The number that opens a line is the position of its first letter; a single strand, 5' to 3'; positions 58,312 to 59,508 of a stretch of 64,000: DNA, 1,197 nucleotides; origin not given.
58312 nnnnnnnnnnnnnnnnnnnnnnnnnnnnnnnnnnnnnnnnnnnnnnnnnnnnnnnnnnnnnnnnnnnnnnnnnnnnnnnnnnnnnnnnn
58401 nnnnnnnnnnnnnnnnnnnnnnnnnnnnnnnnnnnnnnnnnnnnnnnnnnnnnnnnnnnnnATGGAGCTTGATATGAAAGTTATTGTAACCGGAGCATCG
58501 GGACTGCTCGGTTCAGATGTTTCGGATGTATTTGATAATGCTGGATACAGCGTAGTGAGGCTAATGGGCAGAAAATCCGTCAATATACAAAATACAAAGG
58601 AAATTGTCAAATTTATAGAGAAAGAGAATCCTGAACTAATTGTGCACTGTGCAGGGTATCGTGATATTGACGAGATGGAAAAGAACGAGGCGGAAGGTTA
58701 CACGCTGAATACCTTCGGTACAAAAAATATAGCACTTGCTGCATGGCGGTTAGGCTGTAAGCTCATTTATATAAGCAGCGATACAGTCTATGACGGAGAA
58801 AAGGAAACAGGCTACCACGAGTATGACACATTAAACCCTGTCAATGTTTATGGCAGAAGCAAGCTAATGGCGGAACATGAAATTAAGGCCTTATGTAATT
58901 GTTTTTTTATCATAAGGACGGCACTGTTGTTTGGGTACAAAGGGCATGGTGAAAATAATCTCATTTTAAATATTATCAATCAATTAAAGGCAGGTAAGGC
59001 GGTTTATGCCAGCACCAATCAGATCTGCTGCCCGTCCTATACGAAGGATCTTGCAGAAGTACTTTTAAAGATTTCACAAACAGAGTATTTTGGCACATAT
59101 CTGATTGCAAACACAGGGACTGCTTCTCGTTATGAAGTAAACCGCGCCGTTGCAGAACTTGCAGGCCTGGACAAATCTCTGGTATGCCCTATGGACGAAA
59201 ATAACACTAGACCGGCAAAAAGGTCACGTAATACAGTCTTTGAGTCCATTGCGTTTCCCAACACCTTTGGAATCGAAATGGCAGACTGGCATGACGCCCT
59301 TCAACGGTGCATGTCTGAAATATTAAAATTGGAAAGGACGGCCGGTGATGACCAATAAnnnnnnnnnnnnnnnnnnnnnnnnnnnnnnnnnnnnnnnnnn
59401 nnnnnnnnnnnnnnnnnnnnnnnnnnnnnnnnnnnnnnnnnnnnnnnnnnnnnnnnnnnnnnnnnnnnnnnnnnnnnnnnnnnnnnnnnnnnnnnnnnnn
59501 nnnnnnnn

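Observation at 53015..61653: Ascorbate-family PTS locus with an enzyme set that matches no known Ula/Sga pathway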

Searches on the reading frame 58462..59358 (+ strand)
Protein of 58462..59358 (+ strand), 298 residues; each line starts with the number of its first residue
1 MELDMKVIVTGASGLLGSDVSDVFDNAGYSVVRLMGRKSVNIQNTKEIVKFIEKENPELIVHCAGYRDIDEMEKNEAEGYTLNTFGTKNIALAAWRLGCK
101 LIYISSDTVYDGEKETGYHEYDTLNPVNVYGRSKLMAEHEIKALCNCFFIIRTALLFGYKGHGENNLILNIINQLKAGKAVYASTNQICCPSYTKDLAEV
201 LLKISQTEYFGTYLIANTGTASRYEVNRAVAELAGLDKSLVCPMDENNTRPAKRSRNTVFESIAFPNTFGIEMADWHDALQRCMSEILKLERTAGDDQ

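Call 3: search_protein_families(library=pfam, proteins=[window:58462-59358:+], max_evalue=0.001)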
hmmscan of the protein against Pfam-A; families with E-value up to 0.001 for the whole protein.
window:58462-59358:+ (298 aa): 5 families
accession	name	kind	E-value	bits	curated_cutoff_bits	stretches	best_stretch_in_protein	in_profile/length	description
PF04321.23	RmlD_sub_bind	-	3.6e-67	226.9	27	1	5-287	1-285/287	RmlD substrate binding domain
PF01370.27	Epimerase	-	2.2e-26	93.2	20.9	1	7-207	1-227/240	NAD dependent epimerase/dehydratase family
PF16363.11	GDP_Man_Dehyd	-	6.8e-16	59.1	27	1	40-236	59-268/332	GDP-mannose 4,6 dehydratase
PF02719.21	Polysacc_synt_2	-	2.1e-12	47.3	20.2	1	41-143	62-151/293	Polysaccharide biosynthesis protein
PF07993.18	NAD_binding_4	-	4.1e-05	23.3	20.1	1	56-158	88-209/258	Male sterility protein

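Call 4: search_protein_families(library=ncbifam, proteins=[window:58462-59358:+], max_evalue=0.001)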
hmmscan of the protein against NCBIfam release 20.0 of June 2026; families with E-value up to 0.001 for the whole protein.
window:58462-59358:+ (298 aa): 14 families
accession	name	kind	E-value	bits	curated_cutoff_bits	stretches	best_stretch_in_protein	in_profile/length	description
TIGR01214.1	rmlD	equivalog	3.1e-66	223.4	224.05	1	6-286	1-284/285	dTDP-4-dehydrorhamnose reductase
NF007440.0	PRK09987.1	equivalog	1.4e-24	87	308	1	41-289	39-295/299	dTDP-4-dehydrorhamnose reductase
TIGR01179.1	galE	equivalog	8.3e-18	64.3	262.3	1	41-145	55-160/332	UDP-glucose 4-epimerase GalE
TIGR02622.1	CDP_4_6_dhtase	equivalog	2.2e-11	43.5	278.45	1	37-150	58-174/352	CDP-glucose 4,6-dehydratase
TIGR01181.1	dTDP_gluc_dehyt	equivalog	3e-11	43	365.1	1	39-241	56-268/321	dTDP-glucose 4,6-dehydratase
NF007956.0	PRK10675.1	subfamily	3.8e-10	39.4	394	1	41-144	58-163/338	UDP-glucose 4-epimerase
TIGR02197.1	heptose_epim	equivalog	5.9e-10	38.8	274.6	1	7-141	1-149/316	ADP-glyceromanno-heptose 6-epimerase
TIGR03466.1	HpnA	hypoth_equivalog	9.8e-10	37.8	367.65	1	5-145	1-156/327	hopanoid-associated sugar epimerase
NF042423.1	oxyalk_red_Shew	equivalog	1e-06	28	580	1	6-178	10-193/331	2-alkyl-3-oxoalkanoate reductase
TIGR04180.1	EDH_00030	hypoth_equivalog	5e-06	25.8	475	0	81-255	95-275/297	NAD-dependent 4,6-dehydratase LegB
NF047922.1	GDPFucSynFcl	equivalog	2.3e-05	24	500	1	5-113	3-112/308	GDP-L-fucose synthase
NF043036.1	ErythonDh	equivalog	5e-05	22.7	325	0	39-139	58-158/321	D-erythronate dehydrogenase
NF005754.0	PRK07578.1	equivalog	9e-05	22.4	167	1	5-82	1-81/200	short chain dehydrogenase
NF008360.0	PRK11150.1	equivalog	0.00034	19.9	452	0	7-145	2-155/310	ADP-glyceromanno-heptose 6-epimerase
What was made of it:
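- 58462..59358 (+): RmlD-like extended-SDR oxidoreductase. It overlaps the cyclase gene by 11 nt and is almost always adjacent to it. TIGR01214 scores 223.4 bits against a cutoff of 224.05 (calls 3, 4).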

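Call 18: search_solved_structures(query=window:58462-59358:+, max_evalue=0.001, show_alignments=2)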
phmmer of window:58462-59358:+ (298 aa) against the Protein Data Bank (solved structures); distinct sequences matched with E-value up to 0.001: 61 (the best 60 are shown).
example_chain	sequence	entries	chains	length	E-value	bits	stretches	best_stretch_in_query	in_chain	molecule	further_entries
3sc6_A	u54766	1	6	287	1.6e-47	165.3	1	5-286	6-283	dTDP-4-dehydrorhamnose reductase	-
1vl0_A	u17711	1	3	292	1.8e-42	148.7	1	5-283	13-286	DTDP-4-dehydrorhamnose reductase, rfbD ortholog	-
8g22_A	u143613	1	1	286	1.4e-34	122.7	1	6-284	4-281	dTDP-4-dehydrorhamnose reductase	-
5u9c_A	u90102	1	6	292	4.5e-32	114.5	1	5-243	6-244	dTDP-4-dehydrorhamnose Reductase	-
4wpg_A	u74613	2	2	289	4e-28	101.6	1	7-285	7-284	dTDP-4-dehydrorhamnose reductase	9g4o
2ggs_A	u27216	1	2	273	1.7e-22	83.1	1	5-254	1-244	273aa long hypothetical dTDP-4-dehydrorhamnose reductase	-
2ydx_A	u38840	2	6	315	4.9e-22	81.6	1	4-262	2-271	METHIONINE ADENOSYLTRANSFERASE 2 SUBUNIT BETA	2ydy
4ndn_E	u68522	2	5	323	6.4e-22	81.2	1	5-262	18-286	Methionine adenosyltransferase 2 subunit beta | Isoform 2 of Methionine adenosyltransferase 2 subunit beta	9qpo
4ktt_E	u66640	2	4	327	6.7e-22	81.1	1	5-262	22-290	Methionine adenosyltransferase 2 subunit beta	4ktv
9gpi_D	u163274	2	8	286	6.7e-22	81.1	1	7-274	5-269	dTDP-4-dehydrorhamnose reductase, putative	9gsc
30gd_E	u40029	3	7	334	7.1e-22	81.1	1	5-262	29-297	Isoform 1 of Methionine adenosyltransferase 2 subunit beta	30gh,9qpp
1kbz_A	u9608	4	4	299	9e-18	67.6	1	41-288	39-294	dTDP-glucose oxidoreductase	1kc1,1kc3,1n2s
8ctr_A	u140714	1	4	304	1.8e-15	60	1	5-288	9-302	dTDP-4-dehydrorhamnose reductase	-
8rdg_A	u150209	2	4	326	2.8e-09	39.7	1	5-178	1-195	SDR family NAD(P)-dependent oxidoreductase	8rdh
8rdi_A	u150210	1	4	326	9.8e-09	37.9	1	5-178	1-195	SDR family NAD(P)-dependent oxidoreductase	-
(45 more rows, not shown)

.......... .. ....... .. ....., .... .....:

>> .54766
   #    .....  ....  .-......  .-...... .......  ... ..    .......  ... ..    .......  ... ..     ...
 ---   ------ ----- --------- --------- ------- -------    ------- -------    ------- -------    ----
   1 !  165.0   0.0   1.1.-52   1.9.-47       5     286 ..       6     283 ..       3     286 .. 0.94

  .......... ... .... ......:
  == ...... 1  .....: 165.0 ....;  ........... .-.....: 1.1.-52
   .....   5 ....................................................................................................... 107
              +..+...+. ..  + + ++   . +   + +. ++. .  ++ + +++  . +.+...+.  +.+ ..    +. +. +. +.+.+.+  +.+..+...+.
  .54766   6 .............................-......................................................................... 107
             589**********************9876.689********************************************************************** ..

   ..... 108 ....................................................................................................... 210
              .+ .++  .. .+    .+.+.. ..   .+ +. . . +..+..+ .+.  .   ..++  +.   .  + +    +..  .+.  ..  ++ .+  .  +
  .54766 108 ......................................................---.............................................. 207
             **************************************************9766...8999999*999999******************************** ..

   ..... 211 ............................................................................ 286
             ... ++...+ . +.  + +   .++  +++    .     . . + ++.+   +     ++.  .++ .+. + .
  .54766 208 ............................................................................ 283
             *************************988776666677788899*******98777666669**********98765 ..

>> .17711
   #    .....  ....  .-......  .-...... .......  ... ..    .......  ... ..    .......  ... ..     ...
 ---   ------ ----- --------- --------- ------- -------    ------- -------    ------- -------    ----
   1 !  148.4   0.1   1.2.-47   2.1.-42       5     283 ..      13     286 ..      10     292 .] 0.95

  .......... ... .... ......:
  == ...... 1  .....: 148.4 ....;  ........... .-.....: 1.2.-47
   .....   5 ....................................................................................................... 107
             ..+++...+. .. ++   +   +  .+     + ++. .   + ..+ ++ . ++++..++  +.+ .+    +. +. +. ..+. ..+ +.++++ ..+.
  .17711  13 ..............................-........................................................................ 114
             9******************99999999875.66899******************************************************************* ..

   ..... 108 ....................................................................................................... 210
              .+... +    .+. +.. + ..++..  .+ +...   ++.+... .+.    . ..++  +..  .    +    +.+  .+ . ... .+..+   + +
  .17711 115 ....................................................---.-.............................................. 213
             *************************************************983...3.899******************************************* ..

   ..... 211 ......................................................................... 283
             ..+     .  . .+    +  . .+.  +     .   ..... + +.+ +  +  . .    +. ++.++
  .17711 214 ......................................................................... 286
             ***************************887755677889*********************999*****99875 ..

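Call 80: find_homologous_proteins(query=window:58474-59358:+, max_evalue=1e-40)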
Query window:58474-59358:+ (294 aa): 93 proteins with E <= 1e-40 among 2855 candidates.
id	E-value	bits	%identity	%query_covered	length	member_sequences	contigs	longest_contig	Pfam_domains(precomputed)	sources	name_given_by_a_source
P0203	3.2e-139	481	74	98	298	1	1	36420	PF04321.24,PF16363.12,PF02719.22,PF07993.19,PF01370.28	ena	-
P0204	5.5e-124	431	64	99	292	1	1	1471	PF04321.24,PF16363.12,PF02719.22,PF01073.26,PF07993.19,PF01370.28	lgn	-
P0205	1.2e-119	417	64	96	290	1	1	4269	PF04321.24,PF16363.12,PF02719.22,PF01073.26,PF07993.19,PF01370.28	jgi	jgi:dTDP-4-dehydrorhamnose reductase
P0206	9.3e-119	414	64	95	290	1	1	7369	PF04321.24,PF16363.12,PF02719.22,PF01073.26,PF07993.19,PF01370.28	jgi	jgi:dTDP-4-dehydrorhamnose reductase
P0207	1.5e-118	413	64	96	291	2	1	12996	PF04321.24,PF16363.12,PF02719.22,PF07993.19,PF01370.28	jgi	jgi:dTDP-4-dehydrorhamnose reductase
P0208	1.2e-116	407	63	96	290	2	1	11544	PF04321.24,PF16363.12,PF02719.22,PF01073.26,PF07993.19,PF13460.13,PF01370.28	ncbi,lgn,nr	ncbi:MAG: NAD(P)-dependent oxidoreductase [Spirochaetaceae bacterium]|nr:NAD(P)-dependent oxidoreduc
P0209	1.7e-116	406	62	96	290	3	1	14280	PF04321.24,PF16363.12,PF02719.22,PF01073.26,PF07993.19,PF13460.13,PF01370.28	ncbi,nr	ncbi:MAG: dTDP-4-dehydrorhamnose reductase [Treponema sp.]|nr:dTDP-4-dehydrorhamnose reductase [Trep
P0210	5.6e-116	405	81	75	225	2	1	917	PF04321.24,PF16363.12,PF01370.28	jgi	jgi:dTDP-4-dehydrorhamnose reductase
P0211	1.0e-115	404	62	97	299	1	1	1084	PF04321.24,PF16363.12,PF02719.22,PF01073.26,PF07993.19,PF01370.28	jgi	jgi:dTDP-4-dehydrorhamnose reductase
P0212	8.9e-114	397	59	96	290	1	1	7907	PF04321.24,PF16363.12,PF02719.22,PF01073.26,PF07993.19,PF01370.28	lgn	-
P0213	1.6e-112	393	61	96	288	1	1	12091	PF04321.24,PF16363.12,PF02719.22,PF01073.26,PF07993.19,PF01370.28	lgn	-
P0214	6.0e-112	391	61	96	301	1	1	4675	PF04321.24,PF16363.12,PF02719.22,PF01073.26,PF07993.19,PF01370.28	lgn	-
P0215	1.4e-105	371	59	96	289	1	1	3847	PF04321.24,PF16363.12,PF02719.22,PF01073.26,PF07993.19,PF01370.28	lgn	-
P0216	1.6e-105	370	58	97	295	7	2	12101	PF04321.24,PF16363.12,PF02719.22,PF01073.26,PF01370.28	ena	-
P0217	3.9e-105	369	57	96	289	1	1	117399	PF04321.24,PF16363.12,PF02719.22,PF07993.19,PF01370.28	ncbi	ncbi:MAG: SDR family oxidoreductase [Eubacteriales bacterium]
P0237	1.8e-80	288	48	96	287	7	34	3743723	PF04321.24,PF16363.12,PF02719.22,PF01073.26,PF07993.19,PF22083.3,PF01370.28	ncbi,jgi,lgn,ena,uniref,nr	ncbi:dTDP-4-dehydrorhamnose reductase [Acidilutibacter cellobiosedens]|jgi:dTDP-4-dehydrorhamnose re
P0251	6.3e-66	240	40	96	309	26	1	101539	PF04321.24,PF16363.12,PF02719.22,PF01073.26,PF07993.19,PF01370.28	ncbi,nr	ncbi:dTDP-4-dehydrorhamnose reductase [Thermoanaerobacteraceae bacterium SP2]|nr:dTDP-4-dehydrorhamn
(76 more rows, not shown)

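Call 81: find_encoding_contigs(protein=P0237, flank=10000, max_places=1)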
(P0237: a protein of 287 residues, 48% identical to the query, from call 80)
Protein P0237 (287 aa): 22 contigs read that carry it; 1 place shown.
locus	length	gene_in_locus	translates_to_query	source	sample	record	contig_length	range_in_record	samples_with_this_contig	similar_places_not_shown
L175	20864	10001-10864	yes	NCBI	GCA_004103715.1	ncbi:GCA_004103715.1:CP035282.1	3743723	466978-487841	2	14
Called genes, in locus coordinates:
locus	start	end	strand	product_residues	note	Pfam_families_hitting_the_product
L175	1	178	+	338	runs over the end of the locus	PF00370:FGGY_N, PF02782:FGGY_C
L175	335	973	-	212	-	PF11193:DUF2812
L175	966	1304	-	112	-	PF03551:PadR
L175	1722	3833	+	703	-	PF06971:Put_DNA-bind_N (faint), PF08279:HTH_11, PF08280:HTH_Mga (faint), PF21476:PF0610-like_N (faint), PF05043:Mga (weak), PF08220:HTH_DeoR (weak), PF00874:PRD, PF00359:PTS_EIIA_2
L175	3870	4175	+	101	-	PF02302:PTS_IIB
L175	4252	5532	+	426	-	PF03611:EIIC-GAT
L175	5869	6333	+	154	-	PF00359:PTS_EIIA_2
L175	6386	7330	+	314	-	PF00389:2-Hacid_dh, PF02826:2-Hacid_dh_C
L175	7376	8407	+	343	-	PF02615:Ldh_2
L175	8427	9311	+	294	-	PF00701:DHDPS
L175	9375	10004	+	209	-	PF04199:Cyclase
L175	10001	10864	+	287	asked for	PF01370:Epimerase, PF04321:RmlD_sub_bind, PF01073:3Beta_HSD, PF02719:Polysacc_synt_2, PF07993:NAD_binding_4, PF16363:GDP_Man_Dehyd, PF22083:I-HmuI_NUMOD-like (faint)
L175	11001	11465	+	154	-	PF01047:MarR, PF12802:MarR_2 (faint), PF22166:WHD_ArnR1 (weak), PF13463:HTH_27 (weak)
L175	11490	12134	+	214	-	PF01596:Methyltransf_3, PF01135:PCMT, PF08241:Methyltransf_11 (weak), PF13578:Methyltransf_24, PF13649:Methyltransf_25 (weak)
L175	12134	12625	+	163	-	PF00583:Acetyltransf_1, PF13673:Acetyltransf_10 (weak), PF13508:Acetyltransf_7 (weak)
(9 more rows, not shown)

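Call 82: find_encoding_contigs(protein=P0251, flank=10000, max_places=1)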
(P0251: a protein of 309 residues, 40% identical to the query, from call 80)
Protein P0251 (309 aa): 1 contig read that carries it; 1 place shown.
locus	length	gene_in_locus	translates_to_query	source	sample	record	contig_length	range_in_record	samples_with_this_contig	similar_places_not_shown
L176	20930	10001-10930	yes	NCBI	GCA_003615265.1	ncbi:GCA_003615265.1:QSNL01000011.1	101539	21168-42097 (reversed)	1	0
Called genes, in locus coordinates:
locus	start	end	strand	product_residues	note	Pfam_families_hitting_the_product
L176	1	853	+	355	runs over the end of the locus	PF02732:ERCC4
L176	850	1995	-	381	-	PF22020:RlmL_1st, PF13847:Methyltransf_31 (faint), PF02926:THUMP, PF01170:UPF0020, PF05175:MTS (weak)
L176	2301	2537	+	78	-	-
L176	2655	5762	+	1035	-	PF00069:Pkinase, PF07714:PK_Tyr_Ser-Thr, PF13191:AAA_16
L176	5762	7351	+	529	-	PF01590:GAF, PF13185:GAF_2, PF00196:GerE, PF08281:Sigma70_r4_2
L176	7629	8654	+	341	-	PF17989:ALP_N, PF21522:MreB-like_C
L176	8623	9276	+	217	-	PF04519:Bactofilin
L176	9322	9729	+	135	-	-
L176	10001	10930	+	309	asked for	PF04321:RmlD_sub_bind, PF01370:Epimerase, PF01073:3Beta_HSD (weak), PF16363:GDP_Man_Dehyd, PF02719:Polysacc_synt_2, PF07993:NAD_binding_4 (weak)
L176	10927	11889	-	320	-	PF01544:CorA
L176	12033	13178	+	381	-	PF01168:Ala_racemase_N, PF14031:D-ser_dehydrat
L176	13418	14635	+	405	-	PF13458:Peripla_BP_6, PF13433:Peripla_BP_5, PF01094:ANF_receptor, PF13433:Peripla_BP_5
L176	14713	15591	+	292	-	PF02653:BPD_transp_2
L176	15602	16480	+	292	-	PF02653:BPD_transp_2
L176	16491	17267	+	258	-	PF00005:ABC_tran, PF13304:AAA_21 (faint), PF12399:BCA_ABC_TP_C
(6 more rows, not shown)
